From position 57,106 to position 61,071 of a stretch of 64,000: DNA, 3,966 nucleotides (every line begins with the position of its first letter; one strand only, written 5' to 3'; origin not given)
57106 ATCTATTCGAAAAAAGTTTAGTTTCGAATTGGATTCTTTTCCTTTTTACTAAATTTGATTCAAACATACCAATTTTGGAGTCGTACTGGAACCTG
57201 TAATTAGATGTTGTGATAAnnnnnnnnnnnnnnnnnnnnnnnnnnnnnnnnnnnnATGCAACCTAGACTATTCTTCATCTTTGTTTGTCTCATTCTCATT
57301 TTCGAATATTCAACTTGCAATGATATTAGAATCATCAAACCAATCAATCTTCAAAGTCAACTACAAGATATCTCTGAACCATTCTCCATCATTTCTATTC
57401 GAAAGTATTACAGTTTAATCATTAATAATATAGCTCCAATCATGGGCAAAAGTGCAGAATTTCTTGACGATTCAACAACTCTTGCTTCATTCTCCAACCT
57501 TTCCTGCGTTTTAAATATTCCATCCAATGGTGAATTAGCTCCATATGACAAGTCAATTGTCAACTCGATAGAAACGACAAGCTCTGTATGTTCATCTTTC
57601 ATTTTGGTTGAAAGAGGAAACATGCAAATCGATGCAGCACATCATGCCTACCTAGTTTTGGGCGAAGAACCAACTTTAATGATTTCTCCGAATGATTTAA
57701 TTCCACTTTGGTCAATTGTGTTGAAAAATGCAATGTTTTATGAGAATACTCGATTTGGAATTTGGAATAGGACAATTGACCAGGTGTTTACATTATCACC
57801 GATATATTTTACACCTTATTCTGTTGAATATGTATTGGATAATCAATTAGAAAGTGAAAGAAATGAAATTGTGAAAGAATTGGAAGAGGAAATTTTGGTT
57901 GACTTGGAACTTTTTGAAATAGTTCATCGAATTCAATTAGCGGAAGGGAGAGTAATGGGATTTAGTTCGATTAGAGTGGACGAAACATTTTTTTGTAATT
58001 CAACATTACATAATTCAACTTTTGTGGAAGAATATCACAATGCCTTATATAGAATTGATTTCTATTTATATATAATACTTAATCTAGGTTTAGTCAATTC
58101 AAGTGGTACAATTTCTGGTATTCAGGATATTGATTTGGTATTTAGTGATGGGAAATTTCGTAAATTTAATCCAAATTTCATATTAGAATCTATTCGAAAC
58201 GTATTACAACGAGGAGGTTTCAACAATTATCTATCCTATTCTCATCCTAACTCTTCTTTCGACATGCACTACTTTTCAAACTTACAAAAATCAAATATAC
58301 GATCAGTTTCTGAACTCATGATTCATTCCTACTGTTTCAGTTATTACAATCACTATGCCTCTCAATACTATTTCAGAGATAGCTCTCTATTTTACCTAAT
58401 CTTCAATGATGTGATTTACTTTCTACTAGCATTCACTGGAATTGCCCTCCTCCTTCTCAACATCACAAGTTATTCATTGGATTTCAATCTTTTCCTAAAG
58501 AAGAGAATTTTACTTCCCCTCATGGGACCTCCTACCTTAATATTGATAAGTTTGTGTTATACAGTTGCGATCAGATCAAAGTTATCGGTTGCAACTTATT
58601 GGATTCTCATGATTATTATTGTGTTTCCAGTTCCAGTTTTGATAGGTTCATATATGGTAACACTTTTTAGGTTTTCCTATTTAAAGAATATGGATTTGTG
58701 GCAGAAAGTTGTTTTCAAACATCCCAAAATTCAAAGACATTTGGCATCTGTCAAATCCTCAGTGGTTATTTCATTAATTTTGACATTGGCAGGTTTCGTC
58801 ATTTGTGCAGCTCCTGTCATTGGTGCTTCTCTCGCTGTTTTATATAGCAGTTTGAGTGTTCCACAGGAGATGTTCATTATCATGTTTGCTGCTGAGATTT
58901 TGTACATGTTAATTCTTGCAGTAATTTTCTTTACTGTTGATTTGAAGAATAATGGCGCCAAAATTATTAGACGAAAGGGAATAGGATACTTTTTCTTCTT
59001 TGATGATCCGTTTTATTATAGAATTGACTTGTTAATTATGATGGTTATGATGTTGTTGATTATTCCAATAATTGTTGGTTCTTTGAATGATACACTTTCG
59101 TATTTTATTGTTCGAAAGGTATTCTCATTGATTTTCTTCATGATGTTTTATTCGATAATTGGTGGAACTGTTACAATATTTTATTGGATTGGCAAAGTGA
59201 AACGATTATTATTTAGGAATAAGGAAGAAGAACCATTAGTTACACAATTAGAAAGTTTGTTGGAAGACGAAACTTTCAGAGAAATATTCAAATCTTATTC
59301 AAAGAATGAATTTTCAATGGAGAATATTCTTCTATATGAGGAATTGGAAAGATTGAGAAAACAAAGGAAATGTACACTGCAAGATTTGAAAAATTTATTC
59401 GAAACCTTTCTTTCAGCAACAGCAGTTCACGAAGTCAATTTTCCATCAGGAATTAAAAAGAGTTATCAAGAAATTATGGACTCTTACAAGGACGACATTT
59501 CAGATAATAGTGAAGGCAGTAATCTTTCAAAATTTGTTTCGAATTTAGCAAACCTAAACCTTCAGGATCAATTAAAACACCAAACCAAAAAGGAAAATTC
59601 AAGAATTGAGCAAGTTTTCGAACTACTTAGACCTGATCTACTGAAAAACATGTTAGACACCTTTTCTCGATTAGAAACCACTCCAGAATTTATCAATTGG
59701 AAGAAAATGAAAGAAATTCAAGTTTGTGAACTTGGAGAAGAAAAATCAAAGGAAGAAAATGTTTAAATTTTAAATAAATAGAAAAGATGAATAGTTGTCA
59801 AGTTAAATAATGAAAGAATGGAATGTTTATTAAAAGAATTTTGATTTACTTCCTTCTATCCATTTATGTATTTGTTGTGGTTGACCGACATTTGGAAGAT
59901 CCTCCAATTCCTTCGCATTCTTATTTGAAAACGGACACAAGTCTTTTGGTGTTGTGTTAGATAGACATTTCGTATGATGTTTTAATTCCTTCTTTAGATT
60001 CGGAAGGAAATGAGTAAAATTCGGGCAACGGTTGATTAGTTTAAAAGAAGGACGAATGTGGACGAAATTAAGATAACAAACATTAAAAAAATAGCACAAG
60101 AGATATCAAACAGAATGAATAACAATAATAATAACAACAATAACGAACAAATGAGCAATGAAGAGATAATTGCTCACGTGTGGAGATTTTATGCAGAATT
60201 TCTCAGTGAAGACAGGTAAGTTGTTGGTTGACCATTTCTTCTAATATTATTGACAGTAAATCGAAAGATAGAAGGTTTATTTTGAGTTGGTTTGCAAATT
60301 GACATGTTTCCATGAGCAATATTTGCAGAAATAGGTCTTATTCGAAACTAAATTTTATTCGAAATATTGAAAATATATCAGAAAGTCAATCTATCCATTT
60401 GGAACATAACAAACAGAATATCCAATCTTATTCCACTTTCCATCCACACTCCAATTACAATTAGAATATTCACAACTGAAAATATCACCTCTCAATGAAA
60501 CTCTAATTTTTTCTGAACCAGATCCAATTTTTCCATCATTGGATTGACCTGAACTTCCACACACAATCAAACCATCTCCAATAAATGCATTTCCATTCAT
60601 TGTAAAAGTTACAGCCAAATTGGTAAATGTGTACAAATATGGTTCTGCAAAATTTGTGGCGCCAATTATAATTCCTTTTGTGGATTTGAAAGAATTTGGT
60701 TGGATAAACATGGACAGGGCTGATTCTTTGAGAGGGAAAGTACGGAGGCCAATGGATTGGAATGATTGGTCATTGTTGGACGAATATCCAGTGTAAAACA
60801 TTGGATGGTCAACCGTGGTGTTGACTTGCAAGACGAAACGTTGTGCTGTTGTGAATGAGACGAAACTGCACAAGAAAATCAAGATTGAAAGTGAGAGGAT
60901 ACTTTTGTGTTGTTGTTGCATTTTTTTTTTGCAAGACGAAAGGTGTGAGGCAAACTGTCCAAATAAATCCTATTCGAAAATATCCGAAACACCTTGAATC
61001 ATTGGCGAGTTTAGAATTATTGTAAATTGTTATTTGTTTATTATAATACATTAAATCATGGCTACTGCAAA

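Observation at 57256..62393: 7TM-RGS hybrid protein next to an independent 7TM receptor-like gene, plus a second 2TM-RGS protein at 13161-14882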

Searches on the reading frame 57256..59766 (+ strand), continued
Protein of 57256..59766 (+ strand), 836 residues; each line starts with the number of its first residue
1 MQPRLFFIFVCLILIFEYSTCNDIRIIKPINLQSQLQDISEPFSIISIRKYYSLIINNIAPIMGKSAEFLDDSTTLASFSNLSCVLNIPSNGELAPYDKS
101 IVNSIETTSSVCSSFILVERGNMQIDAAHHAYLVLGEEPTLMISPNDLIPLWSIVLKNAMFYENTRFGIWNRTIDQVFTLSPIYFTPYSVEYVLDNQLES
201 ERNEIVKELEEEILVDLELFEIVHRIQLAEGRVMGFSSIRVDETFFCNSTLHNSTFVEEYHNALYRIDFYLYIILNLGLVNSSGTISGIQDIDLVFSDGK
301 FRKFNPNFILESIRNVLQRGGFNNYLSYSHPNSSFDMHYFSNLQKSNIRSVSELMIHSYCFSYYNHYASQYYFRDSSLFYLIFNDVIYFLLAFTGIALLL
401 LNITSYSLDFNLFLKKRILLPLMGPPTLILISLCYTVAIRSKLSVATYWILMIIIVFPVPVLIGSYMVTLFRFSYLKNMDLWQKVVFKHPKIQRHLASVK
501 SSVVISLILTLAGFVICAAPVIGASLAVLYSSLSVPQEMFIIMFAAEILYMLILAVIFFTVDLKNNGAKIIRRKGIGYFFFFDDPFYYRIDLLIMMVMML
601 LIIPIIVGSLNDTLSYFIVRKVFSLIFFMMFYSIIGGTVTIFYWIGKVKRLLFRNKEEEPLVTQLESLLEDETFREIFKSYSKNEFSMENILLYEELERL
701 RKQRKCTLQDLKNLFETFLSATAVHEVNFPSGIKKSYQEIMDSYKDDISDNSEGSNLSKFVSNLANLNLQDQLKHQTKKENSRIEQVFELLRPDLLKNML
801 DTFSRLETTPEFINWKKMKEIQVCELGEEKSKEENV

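Call 83: list_cluster_members(proteins=[P0011, P0014, P0015, P0016, P0018, P0019, P0024, P0025, P0029, P0033])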
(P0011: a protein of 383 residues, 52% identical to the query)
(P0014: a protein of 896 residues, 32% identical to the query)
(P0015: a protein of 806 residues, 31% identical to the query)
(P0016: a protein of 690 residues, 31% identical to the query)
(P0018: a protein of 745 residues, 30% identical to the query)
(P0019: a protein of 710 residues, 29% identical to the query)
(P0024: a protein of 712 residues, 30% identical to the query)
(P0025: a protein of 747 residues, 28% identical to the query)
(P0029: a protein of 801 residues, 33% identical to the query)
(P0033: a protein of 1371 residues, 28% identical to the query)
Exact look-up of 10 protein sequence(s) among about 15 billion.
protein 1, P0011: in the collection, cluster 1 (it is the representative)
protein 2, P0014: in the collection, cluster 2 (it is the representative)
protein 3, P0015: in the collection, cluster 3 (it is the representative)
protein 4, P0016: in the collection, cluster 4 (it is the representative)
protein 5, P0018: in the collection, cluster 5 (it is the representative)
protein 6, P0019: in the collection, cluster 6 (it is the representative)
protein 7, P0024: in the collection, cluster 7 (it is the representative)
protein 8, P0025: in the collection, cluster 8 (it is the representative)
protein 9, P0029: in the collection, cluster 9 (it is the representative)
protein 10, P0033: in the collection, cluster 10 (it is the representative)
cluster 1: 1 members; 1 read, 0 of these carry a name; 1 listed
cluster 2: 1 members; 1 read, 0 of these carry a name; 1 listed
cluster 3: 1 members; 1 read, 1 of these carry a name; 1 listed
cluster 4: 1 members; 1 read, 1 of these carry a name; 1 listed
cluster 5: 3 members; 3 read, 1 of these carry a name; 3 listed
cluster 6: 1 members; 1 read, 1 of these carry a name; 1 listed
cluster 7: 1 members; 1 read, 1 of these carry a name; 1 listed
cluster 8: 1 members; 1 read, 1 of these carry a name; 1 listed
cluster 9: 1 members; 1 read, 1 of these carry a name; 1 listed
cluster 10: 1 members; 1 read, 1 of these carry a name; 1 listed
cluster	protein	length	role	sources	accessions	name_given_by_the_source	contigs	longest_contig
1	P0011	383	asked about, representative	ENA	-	-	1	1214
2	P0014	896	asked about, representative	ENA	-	-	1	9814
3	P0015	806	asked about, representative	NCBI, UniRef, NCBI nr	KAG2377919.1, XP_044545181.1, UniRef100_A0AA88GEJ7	hypothetical protein C9374_009004 [Naegleria lovaniensis] | RGS domain-containing protein n=1 Tax=Naegleria lovaniensis TaxID=51637 ... | uncharacterized protein C9374_009004 [Naegleria lovaniensis]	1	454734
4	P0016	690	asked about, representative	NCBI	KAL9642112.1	hypothetical protein ABK040_007118 [Willaertia magna]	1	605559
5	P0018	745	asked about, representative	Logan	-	-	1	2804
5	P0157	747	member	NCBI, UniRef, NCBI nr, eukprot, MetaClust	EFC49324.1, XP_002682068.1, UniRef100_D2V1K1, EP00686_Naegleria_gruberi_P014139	predicted protein [Naegleria gruberi] | Predicted protein n=1 Tax=Naegleria gruberi TaxID=5762 RepID=D2V1K1_NAEGR | uncharacterized protein NAEGRDRAFT_45907 [Naegleria gruberi]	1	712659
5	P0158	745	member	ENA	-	-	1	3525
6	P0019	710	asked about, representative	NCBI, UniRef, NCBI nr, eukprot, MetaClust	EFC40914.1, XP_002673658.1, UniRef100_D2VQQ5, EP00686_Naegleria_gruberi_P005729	hypothetical protein NAEGRDRAFT_58957 [Naegleria gruberi] | RGS domain-containing protein n=1 Tax=Naegleria gruberi TaxID=5762 RepID=D2VQQ5_NAEGR | uncharacterized protein NAEGRDRAFT_58957 [Naegleria gruberi]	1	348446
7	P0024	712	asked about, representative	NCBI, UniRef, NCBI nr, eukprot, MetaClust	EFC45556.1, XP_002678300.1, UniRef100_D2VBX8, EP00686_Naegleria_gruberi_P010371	predicted protein [Naegleria gruberi] | Predicted protein n=1 Tax=Naegleria gruberi TaxID=5762 RepID=D2VBX8_NAEGR | uncharacterized protein NAEGRDRAFT_66373 [Naegleria gruberi]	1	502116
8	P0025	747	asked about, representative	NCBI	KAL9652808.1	hypothetical protein ABK040_010840 [Willaertia magna]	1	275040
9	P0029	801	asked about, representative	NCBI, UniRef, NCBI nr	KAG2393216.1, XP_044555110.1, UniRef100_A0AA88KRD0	hypothetical protein C9374_009793 [Naegleria lovaniensis] | RGS domain-containing protein n=1 Tax=Naegleria lovaniensis TaxID=51637 ... | uncharacterized protein C9374_009793 [Naegleria lovaniensis]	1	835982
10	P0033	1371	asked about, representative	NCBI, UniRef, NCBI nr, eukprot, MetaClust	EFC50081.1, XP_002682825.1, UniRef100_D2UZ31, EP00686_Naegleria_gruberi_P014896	hypothetical protein NAEGRDRAFT_77883 [Naegleria gruberi] | RGS domain-containing protein n=1 Tax=Naegleria gruberi TaxID=5762 RepID=D2UZ31_NAEGR | uncharacterized protein NAEGRDRAFT_77883 [Naegleria gruberi]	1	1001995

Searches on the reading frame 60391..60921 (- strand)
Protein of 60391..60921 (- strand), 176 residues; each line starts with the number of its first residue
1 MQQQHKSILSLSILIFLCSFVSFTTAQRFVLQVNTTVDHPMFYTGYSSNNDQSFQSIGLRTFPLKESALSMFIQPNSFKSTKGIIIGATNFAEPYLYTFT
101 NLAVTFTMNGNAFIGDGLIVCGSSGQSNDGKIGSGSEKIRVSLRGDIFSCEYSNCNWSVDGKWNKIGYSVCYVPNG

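Call 3: search_protein_families(library=pfam, proteins=[window:60391-60921:-], max_evalue=0.1)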
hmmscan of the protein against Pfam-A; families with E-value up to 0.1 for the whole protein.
window:60391-60921:- (176 aa): 0 families

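Call 87: list_cluster_members(proteins=[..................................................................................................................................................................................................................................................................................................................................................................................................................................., window:60394-60921:-, window:61089-61847:-, window:61884-62393:-, P0001, P0006])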
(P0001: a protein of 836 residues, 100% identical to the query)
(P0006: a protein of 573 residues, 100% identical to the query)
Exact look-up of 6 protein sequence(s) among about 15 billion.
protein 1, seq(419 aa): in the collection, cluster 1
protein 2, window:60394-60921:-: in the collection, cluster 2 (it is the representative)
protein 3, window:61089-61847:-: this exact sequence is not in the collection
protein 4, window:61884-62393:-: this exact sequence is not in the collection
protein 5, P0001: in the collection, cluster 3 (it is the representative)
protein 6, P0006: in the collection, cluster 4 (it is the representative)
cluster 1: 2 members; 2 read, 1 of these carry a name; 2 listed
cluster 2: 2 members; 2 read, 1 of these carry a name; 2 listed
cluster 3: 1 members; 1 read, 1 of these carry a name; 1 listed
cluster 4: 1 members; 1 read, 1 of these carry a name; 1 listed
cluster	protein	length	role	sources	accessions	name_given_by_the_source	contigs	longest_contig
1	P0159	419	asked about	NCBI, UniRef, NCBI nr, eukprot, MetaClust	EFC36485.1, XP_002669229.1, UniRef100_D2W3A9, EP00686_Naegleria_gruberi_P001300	predicted protein [Naegleria gruberi] | Predicted protein n=1 Tax=Naegleria gruberi TaxID=5762 RepID=D2W3A9_NAEGR | uncharacterized protein NAEGRDRAFT_75882 [Naegleria gruberi]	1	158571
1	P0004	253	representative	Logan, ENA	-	-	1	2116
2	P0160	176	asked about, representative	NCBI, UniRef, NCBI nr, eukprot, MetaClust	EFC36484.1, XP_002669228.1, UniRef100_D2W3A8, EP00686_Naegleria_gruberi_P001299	hypothetical protein NAEGRDRAFT_82221 [Naegleria gruberi] | Uncharacterized protein n=1 Tax=Naegleria gruberi TaxID=5762 RepID=D2W3A8_NAEGR | uncharacterized protein NAEGRDRAFT_82221 [Naegleria gruberi]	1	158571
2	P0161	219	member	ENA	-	-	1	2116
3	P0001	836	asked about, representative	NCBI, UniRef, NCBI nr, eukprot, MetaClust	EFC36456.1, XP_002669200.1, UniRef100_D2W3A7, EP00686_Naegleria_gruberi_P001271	predicted protein [Naegleria gruberi] | Predicted protein n=1 Tax=Naegleria gruberi TaxID=5762 RepID=D2W3A7_NAEGR | uncharacterized protein NAEGRDRAFT_75880 [Naegleria gruberi]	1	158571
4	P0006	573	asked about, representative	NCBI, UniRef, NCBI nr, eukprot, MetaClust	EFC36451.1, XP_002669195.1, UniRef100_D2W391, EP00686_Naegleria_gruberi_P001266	RGS domain-containing protein [Naegleria gruberi] | RGS domain-containing protein n=1 Tax=Naegleria gruberi TaxID=5762 RepID=D2W391_NAEGR | XP_002669195.1 RGS domain-containing protein [Naegleria gruberi strain NEG-M]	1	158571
